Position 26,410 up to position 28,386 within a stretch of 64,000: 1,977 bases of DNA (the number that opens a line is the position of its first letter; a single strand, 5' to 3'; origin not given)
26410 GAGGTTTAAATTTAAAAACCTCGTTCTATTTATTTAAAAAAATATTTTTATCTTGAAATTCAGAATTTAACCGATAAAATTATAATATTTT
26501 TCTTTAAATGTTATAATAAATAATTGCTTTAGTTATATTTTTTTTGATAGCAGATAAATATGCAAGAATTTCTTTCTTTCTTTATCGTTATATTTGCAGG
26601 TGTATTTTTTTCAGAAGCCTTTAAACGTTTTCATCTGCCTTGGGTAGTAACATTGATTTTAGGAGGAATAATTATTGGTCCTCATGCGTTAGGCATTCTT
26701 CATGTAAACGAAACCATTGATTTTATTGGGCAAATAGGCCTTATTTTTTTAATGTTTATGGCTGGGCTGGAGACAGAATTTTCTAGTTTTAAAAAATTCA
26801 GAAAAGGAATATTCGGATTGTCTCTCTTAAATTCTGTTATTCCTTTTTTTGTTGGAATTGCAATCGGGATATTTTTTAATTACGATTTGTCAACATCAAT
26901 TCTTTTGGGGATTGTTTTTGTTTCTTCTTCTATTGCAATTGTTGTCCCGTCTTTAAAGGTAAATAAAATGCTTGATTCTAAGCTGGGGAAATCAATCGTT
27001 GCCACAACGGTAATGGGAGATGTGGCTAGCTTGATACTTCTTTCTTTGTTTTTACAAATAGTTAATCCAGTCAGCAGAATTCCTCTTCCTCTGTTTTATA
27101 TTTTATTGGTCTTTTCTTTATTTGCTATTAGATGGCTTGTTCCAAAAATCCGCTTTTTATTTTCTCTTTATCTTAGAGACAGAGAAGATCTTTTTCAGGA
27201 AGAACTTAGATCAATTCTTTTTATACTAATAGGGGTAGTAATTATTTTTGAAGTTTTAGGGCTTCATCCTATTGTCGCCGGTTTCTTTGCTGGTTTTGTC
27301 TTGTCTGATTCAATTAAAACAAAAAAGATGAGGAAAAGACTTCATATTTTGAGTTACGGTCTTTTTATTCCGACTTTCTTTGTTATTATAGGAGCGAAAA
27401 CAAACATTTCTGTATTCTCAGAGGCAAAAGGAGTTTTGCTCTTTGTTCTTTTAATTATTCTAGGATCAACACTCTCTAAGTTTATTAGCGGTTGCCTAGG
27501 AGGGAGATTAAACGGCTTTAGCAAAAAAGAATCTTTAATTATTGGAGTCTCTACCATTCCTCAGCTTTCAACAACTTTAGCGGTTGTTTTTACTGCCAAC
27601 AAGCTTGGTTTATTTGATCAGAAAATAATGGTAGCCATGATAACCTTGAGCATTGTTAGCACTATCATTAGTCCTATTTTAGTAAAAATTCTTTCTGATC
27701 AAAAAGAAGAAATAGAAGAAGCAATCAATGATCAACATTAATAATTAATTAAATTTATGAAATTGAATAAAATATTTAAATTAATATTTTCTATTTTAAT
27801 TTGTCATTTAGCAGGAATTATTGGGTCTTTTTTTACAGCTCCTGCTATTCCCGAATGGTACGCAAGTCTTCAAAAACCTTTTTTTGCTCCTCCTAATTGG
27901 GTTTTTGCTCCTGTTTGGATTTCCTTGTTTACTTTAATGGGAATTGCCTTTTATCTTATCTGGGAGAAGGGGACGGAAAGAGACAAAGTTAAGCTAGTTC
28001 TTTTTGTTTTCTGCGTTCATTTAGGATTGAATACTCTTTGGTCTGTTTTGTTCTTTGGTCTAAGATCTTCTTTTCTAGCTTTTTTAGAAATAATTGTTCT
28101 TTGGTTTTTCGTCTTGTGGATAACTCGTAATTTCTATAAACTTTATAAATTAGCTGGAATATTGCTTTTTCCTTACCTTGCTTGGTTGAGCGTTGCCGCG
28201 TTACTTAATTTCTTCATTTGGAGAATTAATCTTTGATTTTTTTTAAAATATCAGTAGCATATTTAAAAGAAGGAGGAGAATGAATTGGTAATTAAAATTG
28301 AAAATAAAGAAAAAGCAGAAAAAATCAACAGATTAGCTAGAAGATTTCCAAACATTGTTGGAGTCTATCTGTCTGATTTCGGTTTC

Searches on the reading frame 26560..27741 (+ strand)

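Call 60: search_protein_families(library=pfam, proteins=[window:26560-27741:+], max_evalue=0.00001)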
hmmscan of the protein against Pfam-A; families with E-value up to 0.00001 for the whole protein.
window:26560-27741:+ (393 aa): 1 family
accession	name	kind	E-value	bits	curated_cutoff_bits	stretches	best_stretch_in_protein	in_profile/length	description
PF00999.27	Na_H_Exchanger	-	4.4e-61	207.2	26.2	1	13-376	7-370/375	Sodium/hydrogen exchanger, transmembrane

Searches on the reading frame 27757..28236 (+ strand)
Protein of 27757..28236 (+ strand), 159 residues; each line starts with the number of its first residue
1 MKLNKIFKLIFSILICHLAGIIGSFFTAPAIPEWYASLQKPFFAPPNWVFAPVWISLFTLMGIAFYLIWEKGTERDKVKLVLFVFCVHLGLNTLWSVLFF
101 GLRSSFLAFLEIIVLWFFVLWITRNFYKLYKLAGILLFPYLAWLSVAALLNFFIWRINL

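Call 73: search_protein_families(library=pfam, proteins=[window:27757-28236:+], max_evalue=0.0001)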
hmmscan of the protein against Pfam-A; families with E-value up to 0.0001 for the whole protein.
window:27757-28236:+ (159 aa): 1 family
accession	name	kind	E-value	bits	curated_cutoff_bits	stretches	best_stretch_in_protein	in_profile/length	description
PF03073.20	TspO_MBR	-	3.3e-47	160.3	24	1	13-156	2-145/145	TspO/MBR family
